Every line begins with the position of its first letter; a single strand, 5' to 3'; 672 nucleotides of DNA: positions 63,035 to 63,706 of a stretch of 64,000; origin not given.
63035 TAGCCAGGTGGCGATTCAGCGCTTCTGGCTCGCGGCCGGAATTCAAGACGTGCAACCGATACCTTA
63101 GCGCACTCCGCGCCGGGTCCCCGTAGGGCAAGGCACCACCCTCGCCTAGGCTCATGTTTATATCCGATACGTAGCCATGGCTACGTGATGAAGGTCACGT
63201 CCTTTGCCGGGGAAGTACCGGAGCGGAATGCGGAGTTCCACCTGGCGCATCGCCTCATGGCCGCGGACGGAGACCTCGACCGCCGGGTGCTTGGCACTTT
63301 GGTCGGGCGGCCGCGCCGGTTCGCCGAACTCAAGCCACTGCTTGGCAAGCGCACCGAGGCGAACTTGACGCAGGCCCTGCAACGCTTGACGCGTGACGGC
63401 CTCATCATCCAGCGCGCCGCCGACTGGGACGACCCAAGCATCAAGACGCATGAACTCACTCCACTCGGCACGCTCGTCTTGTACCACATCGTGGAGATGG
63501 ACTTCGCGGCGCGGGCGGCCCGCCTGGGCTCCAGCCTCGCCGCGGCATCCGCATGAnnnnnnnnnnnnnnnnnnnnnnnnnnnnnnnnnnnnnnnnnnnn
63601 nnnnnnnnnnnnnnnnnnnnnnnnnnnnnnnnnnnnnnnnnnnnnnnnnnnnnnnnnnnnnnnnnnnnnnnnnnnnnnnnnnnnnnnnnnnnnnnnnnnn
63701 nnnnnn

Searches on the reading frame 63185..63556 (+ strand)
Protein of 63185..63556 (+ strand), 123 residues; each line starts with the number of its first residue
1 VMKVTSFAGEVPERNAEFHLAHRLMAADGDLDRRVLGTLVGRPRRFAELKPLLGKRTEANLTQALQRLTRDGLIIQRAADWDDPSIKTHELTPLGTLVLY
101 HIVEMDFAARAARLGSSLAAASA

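Call 56: search_protein_families(library=pfam, proteins=[window:63185-63556:+], max_evalue=0.00001)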
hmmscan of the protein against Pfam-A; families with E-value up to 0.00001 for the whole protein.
window:63185-63556:+ (123 aa): 1 family
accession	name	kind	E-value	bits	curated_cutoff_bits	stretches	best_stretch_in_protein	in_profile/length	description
PF01638.23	HxlR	-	1.8e-06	28.1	20.8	1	35-105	10-79/91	HxlR-like helix-turn-helix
